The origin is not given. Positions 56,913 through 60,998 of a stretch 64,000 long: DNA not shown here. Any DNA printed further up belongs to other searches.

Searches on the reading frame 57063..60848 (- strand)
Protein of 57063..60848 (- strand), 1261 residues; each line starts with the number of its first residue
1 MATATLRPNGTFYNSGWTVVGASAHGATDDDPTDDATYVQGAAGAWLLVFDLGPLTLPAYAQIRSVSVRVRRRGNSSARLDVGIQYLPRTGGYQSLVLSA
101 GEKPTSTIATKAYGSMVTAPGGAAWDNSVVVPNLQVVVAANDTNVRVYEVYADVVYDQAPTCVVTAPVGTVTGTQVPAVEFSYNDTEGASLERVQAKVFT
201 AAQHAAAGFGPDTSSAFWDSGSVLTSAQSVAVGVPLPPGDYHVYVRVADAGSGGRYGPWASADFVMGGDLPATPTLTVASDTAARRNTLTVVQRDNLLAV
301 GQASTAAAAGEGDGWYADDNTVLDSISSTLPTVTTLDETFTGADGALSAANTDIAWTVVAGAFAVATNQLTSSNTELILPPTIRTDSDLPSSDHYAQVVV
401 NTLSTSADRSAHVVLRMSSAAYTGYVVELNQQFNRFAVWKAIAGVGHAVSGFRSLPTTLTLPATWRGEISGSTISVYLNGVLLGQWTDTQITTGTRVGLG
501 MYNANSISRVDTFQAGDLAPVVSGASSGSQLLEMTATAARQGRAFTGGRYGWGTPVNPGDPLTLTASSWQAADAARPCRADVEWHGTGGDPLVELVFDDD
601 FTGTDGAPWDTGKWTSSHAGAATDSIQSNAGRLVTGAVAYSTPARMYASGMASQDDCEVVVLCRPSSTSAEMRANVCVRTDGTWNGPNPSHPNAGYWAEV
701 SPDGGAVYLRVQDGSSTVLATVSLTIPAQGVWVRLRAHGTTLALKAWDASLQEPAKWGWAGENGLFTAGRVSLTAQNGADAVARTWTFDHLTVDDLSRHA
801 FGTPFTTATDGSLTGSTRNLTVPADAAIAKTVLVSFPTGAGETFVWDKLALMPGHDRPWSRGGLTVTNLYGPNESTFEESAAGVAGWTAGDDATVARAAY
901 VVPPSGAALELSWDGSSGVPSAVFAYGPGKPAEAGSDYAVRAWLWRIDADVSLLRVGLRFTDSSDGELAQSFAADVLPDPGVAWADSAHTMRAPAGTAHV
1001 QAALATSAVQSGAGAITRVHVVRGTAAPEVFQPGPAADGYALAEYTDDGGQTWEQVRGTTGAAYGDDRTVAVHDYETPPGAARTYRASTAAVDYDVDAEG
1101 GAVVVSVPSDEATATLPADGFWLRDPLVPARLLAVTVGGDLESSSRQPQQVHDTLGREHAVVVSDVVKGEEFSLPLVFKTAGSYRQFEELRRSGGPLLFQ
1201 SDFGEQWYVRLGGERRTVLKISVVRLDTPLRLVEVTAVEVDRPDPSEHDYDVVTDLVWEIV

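Call 26: find_encoding_contigs(protein=window:57063-60848:-, flank=10000, max_places=10)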
Protein window:57063-60848:- (1261 aa): 1 contig read that carries it; 1 place shown.
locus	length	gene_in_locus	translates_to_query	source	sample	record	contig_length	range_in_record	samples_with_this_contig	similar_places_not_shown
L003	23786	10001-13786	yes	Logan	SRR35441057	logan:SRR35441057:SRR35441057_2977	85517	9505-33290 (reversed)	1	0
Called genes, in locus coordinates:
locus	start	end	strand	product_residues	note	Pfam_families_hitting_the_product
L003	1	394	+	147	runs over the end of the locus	-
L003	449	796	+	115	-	-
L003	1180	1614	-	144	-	-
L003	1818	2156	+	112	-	-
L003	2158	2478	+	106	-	-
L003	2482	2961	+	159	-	PF25595:Phage_TTP_16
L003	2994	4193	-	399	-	PF12323:HTH_OrfB_IS605 (weak), PF01385:OrfB_IS605, PF07282:Cas12f1-like_TNB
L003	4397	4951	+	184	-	-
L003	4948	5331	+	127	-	-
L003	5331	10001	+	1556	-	PF10145:PhageMin_Tail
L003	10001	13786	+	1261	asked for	-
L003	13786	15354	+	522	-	PF16190:E1_FCCH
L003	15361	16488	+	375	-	PF16466:DUF5047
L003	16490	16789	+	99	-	-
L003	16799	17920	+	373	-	-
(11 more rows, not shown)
